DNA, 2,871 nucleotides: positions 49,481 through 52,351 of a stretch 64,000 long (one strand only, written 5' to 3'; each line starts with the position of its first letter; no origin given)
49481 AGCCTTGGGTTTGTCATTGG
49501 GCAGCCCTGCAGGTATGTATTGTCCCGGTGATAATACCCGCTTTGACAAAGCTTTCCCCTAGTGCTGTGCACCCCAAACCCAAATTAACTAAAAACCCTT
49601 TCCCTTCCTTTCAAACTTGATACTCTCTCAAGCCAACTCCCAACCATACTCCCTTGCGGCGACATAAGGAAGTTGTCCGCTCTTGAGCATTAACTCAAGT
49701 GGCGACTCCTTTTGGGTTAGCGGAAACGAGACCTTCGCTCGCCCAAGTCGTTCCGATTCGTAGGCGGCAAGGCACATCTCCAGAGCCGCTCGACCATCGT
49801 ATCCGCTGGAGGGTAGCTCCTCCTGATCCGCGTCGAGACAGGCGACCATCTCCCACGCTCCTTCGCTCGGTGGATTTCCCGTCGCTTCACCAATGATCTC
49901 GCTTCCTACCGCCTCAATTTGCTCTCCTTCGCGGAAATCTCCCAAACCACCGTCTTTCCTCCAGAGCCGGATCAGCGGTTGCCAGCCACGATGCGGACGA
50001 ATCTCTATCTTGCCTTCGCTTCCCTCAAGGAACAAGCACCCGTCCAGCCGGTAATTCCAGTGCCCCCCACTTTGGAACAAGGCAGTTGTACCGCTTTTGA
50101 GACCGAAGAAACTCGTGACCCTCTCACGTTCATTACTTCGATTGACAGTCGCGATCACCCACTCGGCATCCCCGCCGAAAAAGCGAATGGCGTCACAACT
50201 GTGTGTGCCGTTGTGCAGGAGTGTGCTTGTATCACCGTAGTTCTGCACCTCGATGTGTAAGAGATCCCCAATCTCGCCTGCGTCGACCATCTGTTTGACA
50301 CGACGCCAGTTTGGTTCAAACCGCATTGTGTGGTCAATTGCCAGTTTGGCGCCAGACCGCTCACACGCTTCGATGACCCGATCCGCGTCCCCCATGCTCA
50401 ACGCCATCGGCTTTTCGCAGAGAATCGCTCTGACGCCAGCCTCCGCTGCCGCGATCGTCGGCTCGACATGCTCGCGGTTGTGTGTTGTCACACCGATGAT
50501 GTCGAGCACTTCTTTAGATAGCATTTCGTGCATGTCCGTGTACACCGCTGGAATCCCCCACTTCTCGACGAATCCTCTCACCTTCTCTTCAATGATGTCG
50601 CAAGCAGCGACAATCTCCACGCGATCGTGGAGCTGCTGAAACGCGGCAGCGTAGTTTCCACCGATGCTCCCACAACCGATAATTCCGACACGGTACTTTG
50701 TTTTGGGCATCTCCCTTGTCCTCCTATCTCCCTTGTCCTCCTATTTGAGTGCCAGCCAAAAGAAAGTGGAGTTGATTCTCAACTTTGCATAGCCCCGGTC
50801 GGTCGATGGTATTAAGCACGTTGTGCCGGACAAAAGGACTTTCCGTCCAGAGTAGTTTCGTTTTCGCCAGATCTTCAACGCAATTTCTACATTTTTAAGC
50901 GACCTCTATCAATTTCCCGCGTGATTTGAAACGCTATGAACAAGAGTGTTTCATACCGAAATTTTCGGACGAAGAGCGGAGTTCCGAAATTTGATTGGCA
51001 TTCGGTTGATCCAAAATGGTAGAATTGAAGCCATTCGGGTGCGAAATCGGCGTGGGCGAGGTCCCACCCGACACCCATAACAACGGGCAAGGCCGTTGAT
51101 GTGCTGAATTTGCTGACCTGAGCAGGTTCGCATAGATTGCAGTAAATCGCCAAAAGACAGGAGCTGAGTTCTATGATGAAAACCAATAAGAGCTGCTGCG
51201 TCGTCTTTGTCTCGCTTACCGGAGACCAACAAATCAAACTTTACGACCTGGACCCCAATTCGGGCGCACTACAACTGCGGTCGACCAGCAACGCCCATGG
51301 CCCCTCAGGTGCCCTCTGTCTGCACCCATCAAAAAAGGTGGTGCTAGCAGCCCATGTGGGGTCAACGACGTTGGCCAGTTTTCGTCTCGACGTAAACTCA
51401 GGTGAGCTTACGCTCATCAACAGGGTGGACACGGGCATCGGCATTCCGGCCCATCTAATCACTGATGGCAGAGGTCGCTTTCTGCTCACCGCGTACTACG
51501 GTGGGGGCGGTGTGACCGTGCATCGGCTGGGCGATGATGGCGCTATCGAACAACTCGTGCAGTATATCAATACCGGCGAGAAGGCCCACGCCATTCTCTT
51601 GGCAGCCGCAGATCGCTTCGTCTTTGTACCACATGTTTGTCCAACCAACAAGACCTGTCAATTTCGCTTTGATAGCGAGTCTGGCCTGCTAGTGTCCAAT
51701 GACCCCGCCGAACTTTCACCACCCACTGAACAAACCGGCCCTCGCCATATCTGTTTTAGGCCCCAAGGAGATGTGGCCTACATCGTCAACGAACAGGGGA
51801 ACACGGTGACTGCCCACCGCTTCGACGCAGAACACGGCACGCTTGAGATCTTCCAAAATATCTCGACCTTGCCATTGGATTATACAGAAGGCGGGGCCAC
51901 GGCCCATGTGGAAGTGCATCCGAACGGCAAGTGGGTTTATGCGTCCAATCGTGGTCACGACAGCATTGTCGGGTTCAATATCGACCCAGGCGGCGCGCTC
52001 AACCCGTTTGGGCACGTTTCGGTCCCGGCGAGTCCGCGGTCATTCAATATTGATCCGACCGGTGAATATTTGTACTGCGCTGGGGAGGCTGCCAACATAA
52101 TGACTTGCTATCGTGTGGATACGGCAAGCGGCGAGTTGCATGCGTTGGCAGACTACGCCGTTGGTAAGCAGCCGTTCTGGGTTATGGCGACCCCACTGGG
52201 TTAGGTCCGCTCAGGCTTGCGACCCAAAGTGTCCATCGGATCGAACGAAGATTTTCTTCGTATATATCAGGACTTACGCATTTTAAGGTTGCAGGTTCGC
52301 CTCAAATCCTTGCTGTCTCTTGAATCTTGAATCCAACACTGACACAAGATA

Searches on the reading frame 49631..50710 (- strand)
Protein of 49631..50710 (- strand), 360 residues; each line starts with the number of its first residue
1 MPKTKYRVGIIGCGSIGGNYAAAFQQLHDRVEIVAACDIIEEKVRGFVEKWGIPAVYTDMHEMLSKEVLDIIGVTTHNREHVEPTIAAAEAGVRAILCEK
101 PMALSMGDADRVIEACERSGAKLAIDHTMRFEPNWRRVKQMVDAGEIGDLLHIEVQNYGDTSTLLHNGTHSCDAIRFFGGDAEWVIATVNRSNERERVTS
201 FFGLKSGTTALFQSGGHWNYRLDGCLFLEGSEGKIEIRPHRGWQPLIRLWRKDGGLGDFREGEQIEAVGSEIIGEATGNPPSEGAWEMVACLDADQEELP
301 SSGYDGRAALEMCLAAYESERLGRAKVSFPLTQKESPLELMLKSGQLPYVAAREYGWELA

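Call 38: search_protein_families(library=pfam, proteins=[window:49631-50710:-], max_evalue=0.001)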
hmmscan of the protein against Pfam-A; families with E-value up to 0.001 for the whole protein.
window:49631-50710:- (360 aa): 2 families
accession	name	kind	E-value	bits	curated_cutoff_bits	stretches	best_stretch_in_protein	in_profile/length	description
PF01408.29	GFO_IDH_MocA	-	9.5e-28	97.7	24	1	7-127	2-120/120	Oxidoreductase family, NAD-binding Rossmann fold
PF22725.1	GFO_IDH_MocA_C3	-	5.5e-08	33.3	27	1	135-236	1-124/124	GFO/IDH/MocA C-terminal domain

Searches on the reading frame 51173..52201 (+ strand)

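Call 38: search_protein_families(library=pfam, proteins=[window:51173-52201:+], max_evalue=0.001)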
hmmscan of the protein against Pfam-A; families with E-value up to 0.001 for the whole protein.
window:51173-52201:+ (343 aa): 1 family
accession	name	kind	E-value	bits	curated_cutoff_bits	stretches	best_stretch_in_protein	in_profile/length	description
PF10282.15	Lactonase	-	9.6e-66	222.8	21.7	1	17-338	11-343/344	Lactonase, 7-bladed beta-propeller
